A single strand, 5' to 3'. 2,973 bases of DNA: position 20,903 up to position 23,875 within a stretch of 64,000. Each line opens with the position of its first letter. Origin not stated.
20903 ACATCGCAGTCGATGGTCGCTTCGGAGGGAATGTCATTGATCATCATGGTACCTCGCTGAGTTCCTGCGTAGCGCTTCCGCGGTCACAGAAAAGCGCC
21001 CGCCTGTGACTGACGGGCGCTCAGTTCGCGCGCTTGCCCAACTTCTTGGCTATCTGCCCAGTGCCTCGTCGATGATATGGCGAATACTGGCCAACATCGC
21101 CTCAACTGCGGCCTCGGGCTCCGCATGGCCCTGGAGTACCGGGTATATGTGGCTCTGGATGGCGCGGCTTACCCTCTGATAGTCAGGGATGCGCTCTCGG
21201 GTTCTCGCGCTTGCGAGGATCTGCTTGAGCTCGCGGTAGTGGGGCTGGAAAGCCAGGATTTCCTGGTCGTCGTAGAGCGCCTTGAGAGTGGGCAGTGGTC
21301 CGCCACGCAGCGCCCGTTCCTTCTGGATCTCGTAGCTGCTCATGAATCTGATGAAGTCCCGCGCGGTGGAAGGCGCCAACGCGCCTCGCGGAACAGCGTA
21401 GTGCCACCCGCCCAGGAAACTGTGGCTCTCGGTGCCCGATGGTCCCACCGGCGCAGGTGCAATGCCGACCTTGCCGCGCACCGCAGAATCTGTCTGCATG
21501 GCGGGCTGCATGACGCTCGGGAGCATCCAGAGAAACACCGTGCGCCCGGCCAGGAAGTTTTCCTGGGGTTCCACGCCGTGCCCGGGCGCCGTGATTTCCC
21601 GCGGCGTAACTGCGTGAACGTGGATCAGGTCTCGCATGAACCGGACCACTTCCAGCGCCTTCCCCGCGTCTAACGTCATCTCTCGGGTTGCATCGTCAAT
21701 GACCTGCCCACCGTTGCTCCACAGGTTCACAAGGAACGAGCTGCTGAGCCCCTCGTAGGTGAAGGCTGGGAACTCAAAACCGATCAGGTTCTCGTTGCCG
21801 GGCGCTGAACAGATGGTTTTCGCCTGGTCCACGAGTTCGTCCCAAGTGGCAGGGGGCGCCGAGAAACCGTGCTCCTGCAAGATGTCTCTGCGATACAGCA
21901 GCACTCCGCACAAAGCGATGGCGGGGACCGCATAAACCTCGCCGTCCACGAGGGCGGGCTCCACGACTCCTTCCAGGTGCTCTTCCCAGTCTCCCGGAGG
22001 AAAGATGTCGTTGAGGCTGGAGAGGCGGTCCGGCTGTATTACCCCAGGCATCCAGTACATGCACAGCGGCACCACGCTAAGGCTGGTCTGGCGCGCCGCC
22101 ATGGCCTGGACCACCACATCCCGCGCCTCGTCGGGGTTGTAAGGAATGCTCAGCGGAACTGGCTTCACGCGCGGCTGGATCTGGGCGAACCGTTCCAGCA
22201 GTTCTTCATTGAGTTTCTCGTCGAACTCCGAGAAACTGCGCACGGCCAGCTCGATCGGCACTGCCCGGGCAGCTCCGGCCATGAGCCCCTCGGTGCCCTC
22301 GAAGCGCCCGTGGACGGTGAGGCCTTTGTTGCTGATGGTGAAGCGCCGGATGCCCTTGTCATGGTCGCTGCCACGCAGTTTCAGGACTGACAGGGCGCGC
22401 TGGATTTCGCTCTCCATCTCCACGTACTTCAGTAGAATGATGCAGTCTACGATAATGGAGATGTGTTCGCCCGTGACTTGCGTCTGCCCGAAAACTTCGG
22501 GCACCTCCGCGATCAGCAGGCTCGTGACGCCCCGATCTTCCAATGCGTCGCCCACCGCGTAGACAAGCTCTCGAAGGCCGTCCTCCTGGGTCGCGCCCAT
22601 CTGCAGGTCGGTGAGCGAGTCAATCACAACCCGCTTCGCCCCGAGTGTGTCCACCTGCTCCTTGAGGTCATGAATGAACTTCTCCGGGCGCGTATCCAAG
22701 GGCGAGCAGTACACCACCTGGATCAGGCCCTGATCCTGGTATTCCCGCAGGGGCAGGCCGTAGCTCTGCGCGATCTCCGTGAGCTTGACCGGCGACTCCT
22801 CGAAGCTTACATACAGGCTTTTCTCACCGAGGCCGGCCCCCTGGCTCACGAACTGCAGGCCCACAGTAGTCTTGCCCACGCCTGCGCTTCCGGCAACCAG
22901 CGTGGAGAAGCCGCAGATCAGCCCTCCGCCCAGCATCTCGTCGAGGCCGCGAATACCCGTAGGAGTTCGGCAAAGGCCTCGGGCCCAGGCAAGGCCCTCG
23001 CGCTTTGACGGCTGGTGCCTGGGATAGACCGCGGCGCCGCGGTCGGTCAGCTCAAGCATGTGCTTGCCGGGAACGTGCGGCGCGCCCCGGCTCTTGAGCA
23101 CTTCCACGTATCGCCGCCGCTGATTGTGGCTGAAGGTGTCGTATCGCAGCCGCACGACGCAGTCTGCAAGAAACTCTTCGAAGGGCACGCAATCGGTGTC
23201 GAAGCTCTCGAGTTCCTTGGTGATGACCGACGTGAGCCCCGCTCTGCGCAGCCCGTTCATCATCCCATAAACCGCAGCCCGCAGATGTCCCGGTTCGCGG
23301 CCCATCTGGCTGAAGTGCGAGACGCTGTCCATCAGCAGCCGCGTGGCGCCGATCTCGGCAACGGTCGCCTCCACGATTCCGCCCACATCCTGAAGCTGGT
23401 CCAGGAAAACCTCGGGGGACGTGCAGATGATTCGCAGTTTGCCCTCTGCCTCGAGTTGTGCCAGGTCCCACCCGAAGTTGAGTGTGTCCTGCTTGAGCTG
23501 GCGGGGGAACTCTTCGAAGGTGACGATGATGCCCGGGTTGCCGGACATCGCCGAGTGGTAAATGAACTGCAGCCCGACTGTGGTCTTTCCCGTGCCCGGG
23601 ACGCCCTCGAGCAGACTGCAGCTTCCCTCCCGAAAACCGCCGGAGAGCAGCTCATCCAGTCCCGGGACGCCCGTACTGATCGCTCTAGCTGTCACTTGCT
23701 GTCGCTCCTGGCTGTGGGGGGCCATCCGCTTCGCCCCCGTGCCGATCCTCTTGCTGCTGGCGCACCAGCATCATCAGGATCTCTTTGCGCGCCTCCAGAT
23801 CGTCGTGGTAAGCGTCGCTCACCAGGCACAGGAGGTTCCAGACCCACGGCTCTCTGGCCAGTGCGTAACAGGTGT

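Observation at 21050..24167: KaiC-like double-RecA ATPase fused to a cytoplasmic sugar-type solute-binding-protein domain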

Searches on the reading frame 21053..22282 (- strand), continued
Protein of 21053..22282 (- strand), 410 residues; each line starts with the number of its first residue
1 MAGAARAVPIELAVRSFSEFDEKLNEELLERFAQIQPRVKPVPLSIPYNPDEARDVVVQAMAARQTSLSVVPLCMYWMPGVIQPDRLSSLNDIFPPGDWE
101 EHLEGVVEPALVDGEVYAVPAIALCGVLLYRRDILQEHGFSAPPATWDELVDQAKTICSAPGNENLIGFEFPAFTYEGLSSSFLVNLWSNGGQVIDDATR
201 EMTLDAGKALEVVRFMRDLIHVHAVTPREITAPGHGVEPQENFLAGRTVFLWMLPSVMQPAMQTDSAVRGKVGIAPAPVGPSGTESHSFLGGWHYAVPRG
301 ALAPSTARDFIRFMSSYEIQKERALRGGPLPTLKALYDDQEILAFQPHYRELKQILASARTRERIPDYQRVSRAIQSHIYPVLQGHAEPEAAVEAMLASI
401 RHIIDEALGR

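Call 57: find_encoding_contigs(protein=P0328, flank=8000, max_places=1)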
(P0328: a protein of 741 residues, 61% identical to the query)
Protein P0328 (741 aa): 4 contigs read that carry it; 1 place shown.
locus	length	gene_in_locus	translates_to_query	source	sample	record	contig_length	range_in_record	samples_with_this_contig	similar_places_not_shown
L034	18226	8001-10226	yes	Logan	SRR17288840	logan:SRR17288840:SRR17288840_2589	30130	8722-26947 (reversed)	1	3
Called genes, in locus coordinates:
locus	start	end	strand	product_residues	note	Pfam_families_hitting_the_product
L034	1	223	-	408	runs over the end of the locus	PF00696:AA_kinase, PF01842:ACT, PF22468:ACT_9, PF01842:ACT (weak), PF13840:ACT_7, PF22468:ACT_9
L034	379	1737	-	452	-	PF00072:Response_reg, PF00158:Sigma54_activat, PF14532:Sigma54_activ_2, PF07728:AAA_5, PF25601:AAA_lid_14, PF02954:HTH_8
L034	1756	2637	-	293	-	-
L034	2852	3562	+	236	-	PF03741:TerC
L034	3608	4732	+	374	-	PF02417:Chromate_transp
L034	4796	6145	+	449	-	PF02321:OEP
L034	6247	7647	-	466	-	PF02018:CBM_4_9 (weak), PF02368:Big_2, PF26182:Ig_NUP210_5th (weak), PF26918:Ig_Eae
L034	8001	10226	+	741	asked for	PF06745:ATPase (weak), PF01547:SBP_bac_1, PF13416:SBP_bac_8, PF12833:HTH_18, PF00165:HTH_AraC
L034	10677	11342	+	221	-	PF07963:N_methyl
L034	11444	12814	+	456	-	-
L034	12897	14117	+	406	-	PF00884:Sulfatase, PF01663:Phosphodiest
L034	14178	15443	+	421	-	PF03065:Glyco_hydro_57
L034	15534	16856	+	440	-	PF01547:SBP_bac_1, PF13416:SBP_bac_8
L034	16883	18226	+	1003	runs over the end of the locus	PF03372:Exo_endo_phos, PF23226:Exo_endo_phos_PGAP2IP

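Call 58: find_encoding_contigs(protein=P0165, flank=8000, max_places=2)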
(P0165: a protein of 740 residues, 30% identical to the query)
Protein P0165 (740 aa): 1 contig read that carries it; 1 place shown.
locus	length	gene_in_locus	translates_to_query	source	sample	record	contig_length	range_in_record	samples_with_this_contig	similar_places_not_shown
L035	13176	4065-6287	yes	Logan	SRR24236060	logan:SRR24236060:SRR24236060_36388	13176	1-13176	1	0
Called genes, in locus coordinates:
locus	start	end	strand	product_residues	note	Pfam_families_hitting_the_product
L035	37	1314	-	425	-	PF05977:MFS_3, PF07690:MFS_1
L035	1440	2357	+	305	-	PF01261:AP_endonuc_2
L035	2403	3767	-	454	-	PF26918:Ig_Eae (faint)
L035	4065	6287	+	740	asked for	PF06745:ATPase (faint), PF13401:AAA_22, PF01547:SBP_bac_1, PF13416:SBP_bac_8, PF12833:HTH_18, PF00165:HTH_AraC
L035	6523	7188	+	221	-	PF07963:N_methyl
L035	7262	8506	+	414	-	PF00884:Sulfatase (faint), PF01663:Phosphodiest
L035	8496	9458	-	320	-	PF03255:ACCA, PF01039:Carboxyl_trans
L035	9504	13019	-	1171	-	PF02811:PHP, PF07733:DNA_pol3_alpha, PF17657:DNA_pol3_finger, PF14579:HHH_6, PF01336:tRNA_anti-codon (weak)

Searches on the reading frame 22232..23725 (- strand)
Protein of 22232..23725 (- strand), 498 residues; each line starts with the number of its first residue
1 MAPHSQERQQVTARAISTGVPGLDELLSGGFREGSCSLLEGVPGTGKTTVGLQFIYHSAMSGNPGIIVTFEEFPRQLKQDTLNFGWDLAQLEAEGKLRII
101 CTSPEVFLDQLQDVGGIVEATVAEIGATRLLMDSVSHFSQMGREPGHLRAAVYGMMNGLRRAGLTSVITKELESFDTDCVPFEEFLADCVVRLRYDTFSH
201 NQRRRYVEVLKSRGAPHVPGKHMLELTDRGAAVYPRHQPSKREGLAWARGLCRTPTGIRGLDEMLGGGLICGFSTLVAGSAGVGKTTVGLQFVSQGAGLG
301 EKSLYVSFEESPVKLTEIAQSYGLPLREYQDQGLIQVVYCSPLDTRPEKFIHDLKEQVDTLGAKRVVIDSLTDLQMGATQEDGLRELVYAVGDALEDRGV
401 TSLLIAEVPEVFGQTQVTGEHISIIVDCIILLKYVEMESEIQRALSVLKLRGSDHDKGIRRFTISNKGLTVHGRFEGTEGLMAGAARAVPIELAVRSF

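Call 7: search_solved_structures(query=window:22232-23725:-, show_alignments=2, max_evalue=1e-10)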
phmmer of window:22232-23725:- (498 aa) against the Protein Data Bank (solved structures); distinct sequences matched with E-value up to 1e-10: 44.
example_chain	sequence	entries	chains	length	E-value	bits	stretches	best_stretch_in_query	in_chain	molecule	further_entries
8zn5_B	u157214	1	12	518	1.3e-82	281.3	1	6-487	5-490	KaiC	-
8zn6_F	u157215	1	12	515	6.2e-78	265.9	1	3-491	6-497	KaiC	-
7dy1_A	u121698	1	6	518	1.2e-76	261.6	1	7-491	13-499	Circadian clock protein kinase KaiC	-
4o0m_A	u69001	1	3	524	1.3e-76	261.6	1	7-491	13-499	Circadian clock protein kinase KaiC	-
5jwq_A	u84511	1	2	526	4.8e-76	259.7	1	7-491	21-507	Circadian clock protein kinase KaiC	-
7dyk_A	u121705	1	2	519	2e-75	257.7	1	3-491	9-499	Circadian clock protein kinase KaiC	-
8wve_A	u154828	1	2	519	5.1e-75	256.3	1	3-491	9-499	Circadian clock oscillator protein KaiC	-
3jzm_A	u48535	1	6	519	7.1e-75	255.8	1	3-491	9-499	Circadian clock protein kinase kaiC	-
1u9i_A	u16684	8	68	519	7.1e-75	255.8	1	3-491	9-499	KaiC | Circadian clock protein kinase kaiC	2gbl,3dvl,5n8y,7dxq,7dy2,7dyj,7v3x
1tf7_A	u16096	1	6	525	7.4e-75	255.8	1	3-491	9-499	KaiC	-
8wv8_A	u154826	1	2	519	9.7e-75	255.4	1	3-491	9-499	Circadian clock oscillator protein KaiC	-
7dyi_A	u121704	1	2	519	1.3e-74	254.9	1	3-491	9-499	Circadian clock protein kinase KaiC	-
7wdc_A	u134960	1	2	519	1.4e-74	254.9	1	3-491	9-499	Circadian clock protein kinase KaiC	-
7dye_A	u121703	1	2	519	1.8e-74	254.5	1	3-491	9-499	Circadian clock protein kinase KaiC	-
3k0a_A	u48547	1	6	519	1.8e-74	254.5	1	3-491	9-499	Circadian clock protein kinase KaiC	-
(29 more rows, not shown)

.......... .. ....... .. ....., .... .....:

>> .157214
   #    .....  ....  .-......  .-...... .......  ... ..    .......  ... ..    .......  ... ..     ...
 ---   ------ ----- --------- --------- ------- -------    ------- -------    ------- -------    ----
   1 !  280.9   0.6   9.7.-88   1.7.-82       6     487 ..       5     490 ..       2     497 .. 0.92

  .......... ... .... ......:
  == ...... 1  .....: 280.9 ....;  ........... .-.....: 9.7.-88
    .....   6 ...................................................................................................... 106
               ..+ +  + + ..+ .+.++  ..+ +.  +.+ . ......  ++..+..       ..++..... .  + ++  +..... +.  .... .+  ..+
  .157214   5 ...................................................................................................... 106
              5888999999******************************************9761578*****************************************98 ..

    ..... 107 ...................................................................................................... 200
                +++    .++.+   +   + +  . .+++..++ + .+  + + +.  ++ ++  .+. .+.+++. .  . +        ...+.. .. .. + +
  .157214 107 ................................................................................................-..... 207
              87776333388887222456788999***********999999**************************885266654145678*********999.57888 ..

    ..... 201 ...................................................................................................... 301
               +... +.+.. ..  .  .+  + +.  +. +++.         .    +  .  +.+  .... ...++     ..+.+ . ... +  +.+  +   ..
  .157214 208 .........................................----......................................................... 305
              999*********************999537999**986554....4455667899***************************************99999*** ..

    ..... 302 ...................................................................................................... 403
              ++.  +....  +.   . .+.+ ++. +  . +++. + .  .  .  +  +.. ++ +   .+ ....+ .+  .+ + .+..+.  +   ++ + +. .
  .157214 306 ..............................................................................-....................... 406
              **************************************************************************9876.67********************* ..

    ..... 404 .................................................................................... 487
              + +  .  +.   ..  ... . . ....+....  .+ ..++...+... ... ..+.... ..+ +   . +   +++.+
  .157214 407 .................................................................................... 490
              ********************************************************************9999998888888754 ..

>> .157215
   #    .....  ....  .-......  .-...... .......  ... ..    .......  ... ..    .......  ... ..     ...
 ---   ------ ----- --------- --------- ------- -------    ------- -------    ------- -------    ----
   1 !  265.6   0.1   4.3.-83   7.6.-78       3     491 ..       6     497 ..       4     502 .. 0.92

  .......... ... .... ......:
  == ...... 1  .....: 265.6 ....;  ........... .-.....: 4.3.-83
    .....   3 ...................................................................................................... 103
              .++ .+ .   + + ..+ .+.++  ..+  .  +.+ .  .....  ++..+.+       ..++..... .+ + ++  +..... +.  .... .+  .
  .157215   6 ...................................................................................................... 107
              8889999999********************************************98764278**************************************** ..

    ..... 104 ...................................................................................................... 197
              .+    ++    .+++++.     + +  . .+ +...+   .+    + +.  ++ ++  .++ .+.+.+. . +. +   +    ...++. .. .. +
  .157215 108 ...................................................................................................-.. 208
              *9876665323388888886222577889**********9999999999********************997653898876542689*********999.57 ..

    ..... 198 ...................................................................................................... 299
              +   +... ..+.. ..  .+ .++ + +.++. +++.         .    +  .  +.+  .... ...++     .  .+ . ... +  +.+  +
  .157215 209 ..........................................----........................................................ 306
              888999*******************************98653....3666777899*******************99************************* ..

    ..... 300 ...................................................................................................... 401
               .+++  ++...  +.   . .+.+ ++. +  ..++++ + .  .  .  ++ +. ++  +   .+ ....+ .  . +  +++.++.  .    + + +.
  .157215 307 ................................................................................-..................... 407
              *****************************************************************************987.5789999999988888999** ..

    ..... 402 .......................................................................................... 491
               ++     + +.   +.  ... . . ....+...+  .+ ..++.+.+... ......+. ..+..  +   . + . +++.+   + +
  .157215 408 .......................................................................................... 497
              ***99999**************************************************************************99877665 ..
